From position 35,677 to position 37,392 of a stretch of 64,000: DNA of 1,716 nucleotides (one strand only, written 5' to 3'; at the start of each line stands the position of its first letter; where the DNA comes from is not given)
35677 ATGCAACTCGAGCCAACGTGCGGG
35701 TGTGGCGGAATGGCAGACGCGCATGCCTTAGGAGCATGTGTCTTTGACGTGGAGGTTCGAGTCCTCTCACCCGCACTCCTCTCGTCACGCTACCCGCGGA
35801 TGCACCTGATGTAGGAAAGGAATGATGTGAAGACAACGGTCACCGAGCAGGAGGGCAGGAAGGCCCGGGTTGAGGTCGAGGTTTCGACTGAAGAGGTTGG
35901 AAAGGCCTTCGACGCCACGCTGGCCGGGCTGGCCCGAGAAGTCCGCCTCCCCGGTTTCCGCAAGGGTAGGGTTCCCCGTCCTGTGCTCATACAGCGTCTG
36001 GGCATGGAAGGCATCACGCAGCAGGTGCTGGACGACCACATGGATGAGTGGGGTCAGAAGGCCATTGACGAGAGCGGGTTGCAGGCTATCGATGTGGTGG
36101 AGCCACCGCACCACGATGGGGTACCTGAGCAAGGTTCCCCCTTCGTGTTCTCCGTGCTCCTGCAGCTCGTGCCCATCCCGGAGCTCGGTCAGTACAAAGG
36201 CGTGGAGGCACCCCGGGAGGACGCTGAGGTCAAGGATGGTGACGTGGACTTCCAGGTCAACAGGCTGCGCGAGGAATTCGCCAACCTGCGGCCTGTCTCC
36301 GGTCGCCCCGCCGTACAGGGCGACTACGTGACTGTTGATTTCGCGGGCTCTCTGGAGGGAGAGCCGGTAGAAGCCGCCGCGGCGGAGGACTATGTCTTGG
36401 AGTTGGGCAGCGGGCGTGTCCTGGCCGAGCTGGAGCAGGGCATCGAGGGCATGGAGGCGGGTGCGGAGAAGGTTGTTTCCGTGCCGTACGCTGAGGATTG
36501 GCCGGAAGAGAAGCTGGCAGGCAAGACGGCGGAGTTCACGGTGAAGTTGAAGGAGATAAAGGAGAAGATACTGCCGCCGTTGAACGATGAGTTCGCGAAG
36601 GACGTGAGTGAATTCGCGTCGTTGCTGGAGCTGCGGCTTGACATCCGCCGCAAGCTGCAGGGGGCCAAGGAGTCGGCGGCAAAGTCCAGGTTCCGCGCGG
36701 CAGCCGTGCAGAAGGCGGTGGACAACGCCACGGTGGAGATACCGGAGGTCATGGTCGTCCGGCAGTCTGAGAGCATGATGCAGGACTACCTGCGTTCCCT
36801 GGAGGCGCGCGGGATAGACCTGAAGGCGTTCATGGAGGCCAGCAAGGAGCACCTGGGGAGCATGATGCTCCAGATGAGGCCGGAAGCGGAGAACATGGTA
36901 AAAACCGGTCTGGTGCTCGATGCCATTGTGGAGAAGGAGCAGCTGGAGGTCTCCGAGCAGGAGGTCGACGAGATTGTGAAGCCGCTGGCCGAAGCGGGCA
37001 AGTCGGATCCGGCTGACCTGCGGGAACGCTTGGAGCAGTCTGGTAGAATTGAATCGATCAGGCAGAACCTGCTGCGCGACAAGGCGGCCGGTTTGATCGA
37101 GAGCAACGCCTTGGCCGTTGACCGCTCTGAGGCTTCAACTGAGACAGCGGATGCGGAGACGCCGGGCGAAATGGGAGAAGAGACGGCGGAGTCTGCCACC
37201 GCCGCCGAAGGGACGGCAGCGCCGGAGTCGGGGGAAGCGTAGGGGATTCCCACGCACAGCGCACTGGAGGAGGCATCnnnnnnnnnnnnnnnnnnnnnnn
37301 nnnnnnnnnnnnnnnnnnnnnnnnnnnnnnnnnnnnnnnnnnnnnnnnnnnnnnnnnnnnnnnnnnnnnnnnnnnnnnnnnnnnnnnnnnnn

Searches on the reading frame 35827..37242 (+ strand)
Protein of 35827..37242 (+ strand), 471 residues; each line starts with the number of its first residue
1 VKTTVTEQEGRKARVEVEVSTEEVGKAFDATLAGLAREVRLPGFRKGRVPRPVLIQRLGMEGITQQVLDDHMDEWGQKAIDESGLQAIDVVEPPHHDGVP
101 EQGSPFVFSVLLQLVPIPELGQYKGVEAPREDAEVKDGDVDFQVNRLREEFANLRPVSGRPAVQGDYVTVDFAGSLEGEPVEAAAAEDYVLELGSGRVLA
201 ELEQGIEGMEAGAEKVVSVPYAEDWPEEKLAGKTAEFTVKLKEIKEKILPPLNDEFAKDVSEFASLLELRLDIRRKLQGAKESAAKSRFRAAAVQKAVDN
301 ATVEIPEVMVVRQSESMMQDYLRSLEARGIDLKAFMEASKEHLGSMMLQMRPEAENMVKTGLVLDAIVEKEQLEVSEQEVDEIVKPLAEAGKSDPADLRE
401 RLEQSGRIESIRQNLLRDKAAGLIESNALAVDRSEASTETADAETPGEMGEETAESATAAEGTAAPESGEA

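Call 49: search_protein_families(library=pfam, proteins=[window:35827-37242:+], max_evalue=0.00001)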
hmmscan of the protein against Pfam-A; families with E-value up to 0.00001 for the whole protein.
window:35827-37242:+ (471 aa): 3 families
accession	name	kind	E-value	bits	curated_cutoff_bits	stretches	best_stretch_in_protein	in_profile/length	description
PF05697.18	Trigger_N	-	9.9e-34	117.1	22.2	1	1-147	1-144/144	Bacterial trigger factor protein (TF)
PF05698.19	Trigger_C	-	4.6e-31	108.5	22.7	1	266-423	2-159/162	Bacterial trigger factor protein (TF) C-terminus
PF00254.34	FKBP_C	-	1.8e-14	54.3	21.1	1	161-242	4-94/94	FKBP-type peptidyl-prolyl cis-trans isomerase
